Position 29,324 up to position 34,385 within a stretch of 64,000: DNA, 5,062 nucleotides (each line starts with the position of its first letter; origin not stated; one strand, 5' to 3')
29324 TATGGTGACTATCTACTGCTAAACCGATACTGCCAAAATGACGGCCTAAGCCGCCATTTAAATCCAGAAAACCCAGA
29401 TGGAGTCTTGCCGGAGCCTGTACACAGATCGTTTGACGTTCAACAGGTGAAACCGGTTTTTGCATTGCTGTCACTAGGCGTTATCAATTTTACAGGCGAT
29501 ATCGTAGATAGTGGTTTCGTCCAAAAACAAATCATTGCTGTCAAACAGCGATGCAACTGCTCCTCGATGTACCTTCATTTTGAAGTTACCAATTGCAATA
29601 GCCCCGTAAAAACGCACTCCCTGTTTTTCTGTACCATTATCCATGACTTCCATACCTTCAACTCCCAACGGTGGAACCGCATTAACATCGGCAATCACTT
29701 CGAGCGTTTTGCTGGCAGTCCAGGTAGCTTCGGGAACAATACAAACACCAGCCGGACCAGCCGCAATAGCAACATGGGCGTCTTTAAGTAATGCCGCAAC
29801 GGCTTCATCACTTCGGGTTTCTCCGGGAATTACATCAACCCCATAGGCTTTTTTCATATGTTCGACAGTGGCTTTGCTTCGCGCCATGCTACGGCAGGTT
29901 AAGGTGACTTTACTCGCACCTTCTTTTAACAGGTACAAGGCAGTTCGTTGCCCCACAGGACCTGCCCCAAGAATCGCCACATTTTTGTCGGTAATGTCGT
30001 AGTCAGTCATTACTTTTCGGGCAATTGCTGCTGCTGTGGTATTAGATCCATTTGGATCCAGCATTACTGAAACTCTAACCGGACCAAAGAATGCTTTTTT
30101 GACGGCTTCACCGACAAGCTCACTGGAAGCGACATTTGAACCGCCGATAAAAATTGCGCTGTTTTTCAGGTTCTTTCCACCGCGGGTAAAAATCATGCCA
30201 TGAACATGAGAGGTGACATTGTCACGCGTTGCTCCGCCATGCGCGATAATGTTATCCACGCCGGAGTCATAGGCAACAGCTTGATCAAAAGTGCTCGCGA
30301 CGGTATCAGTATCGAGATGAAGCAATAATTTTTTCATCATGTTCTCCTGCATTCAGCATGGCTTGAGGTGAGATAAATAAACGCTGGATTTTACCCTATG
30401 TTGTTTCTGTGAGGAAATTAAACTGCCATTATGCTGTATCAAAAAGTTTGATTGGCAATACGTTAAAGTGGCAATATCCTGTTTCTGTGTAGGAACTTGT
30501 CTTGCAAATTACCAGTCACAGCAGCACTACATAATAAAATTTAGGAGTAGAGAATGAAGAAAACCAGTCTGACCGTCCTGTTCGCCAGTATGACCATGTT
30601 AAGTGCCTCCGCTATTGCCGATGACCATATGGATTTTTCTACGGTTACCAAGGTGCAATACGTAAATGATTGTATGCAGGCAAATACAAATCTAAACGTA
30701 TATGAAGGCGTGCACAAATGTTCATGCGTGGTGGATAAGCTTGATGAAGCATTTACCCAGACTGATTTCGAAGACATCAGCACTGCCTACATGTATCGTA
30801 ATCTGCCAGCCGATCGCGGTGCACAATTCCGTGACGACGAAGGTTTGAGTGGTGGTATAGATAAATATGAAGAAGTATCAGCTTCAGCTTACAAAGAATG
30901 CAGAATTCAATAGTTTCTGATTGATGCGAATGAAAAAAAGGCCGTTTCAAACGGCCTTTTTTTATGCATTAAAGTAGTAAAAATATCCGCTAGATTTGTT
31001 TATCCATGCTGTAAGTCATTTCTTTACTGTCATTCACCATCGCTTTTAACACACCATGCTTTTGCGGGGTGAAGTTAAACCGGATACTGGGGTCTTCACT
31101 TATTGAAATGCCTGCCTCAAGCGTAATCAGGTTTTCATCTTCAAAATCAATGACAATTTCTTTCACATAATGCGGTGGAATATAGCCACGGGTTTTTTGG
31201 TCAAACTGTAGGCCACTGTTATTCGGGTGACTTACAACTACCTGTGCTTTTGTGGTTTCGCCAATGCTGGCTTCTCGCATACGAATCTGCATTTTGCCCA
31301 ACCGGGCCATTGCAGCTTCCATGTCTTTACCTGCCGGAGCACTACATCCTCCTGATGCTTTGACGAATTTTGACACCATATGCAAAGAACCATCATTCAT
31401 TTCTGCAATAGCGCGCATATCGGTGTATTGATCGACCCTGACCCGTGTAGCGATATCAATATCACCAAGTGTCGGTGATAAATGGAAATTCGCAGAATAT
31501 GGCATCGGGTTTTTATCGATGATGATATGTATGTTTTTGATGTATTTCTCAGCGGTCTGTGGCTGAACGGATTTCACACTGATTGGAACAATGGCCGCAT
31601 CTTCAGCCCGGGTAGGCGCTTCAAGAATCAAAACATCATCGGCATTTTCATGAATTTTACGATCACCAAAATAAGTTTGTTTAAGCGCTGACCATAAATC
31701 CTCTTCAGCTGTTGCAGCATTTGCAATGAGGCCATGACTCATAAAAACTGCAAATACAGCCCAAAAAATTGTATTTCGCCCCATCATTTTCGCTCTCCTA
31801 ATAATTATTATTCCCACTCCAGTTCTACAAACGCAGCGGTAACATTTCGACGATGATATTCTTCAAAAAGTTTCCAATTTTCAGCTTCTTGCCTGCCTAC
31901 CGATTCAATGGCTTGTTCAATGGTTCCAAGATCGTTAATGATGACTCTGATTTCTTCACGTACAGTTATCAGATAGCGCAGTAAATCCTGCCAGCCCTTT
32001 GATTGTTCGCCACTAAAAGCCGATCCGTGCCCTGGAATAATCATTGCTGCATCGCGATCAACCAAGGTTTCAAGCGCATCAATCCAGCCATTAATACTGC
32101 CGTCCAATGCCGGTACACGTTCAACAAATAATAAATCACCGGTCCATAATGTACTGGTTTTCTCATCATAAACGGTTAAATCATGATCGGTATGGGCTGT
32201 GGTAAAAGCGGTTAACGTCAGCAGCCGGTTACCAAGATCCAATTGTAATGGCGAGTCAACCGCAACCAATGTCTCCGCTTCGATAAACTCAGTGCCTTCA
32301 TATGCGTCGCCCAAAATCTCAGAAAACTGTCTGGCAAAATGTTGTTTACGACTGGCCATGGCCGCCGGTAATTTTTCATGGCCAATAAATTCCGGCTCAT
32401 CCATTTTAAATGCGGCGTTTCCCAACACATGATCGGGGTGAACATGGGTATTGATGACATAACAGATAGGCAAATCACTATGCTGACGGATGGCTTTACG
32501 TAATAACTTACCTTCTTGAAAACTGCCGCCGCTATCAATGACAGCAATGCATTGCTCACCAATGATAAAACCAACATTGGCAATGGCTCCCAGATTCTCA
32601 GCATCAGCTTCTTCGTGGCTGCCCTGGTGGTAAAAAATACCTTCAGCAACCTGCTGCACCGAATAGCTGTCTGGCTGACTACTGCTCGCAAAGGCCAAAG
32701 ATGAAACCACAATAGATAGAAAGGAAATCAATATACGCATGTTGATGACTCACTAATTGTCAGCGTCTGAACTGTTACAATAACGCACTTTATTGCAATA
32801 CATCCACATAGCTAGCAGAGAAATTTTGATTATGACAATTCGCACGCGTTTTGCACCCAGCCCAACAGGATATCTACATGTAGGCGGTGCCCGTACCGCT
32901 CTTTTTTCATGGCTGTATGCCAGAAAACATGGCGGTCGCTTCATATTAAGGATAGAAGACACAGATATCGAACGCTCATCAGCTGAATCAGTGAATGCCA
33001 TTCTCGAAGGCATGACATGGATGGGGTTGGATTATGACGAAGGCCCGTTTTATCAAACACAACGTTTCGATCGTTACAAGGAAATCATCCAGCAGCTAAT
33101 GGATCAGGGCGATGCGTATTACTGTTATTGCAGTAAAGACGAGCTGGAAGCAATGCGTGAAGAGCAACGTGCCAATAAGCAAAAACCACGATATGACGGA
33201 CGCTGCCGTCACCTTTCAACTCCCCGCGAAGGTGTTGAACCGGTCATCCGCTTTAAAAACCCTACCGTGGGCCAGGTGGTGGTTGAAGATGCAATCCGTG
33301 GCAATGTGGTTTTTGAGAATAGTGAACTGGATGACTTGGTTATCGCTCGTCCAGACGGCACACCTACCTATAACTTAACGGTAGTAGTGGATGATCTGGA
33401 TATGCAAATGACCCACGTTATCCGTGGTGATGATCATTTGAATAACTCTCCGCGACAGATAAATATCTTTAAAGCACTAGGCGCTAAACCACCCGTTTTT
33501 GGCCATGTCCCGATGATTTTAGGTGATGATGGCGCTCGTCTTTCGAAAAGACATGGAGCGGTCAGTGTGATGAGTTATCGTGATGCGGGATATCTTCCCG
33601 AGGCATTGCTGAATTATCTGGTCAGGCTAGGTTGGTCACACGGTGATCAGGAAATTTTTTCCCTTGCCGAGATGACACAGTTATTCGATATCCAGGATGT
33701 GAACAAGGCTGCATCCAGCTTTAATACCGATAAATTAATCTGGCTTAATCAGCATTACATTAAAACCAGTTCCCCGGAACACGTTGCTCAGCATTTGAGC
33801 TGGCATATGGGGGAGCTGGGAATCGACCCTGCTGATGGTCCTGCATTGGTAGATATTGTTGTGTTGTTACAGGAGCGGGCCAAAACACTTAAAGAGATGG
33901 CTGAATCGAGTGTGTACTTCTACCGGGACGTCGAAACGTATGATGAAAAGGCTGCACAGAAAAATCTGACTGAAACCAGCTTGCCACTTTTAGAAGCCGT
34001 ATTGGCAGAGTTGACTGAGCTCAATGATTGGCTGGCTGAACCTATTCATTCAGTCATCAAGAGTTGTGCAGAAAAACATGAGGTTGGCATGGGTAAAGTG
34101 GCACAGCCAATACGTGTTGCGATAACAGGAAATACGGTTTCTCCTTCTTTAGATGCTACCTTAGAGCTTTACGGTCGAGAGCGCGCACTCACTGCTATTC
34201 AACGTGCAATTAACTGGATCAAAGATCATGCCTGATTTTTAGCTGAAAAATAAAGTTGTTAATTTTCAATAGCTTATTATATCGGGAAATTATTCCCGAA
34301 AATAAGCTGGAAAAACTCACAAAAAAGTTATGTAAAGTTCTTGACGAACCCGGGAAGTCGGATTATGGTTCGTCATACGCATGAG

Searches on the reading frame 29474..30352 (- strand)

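Call 72: search_protein_families(library=pfam, proteins=[window:29474-30352:-], max_evalue=0.001)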
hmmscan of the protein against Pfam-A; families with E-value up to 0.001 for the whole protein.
window:29474-30352:- (292 aa): 6 families
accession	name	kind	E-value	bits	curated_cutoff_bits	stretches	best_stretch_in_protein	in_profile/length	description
PF09176.16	Mpt_N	-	8.8e-29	99.9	27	1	22-101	2-81/81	Methylene-tetrahydromethanopterin dehydrogenase, N-terminal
PF01488.26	Shikimate_DH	-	3.8e-07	30.7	24.3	1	111-206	3-90/138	Shikimate / quinate 5-dehydrogenase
PF13241.12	NAD_binding_7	-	2e-05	25.6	22.1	1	119-199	4-69/104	Putative NAD(P)-binding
PF03435.24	Sacchrp_dh_NADP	-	0.00014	22.6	25.1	1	125-199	1-76/129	Saccharopine dehydrogenase NADP binding domain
PF03807.23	F420_oxidored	-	0.00076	20.5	21.6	0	125-177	2-51/94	NADP oxidoreductase coenzyme F420-dependent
PF13460.12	NAD_binding_10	-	0.00076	19.8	27.2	0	130-199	3-68/184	NAD(P)H-binding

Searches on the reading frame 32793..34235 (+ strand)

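Call 61: search_protein_families(library=pfam, proteins=[window:32793-34235:+], max_evalue=0.00001)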
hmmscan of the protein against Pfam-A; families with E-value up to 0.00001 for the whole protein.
window:32793-34235:+ (480 aa): 2 families
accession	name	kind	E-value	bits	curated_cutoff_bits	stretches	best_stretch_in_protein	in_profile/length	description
PF00749.27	tRNA-synt_1c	-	2.9e-108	362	23.4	1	16-317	2-314/314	tRNA synthetases class I (E and Q), catalytic domain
PF19269.4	Anticodon_2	-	3.5e-36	125.1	23.6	1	333-473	4-141/141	Anticodon binding domain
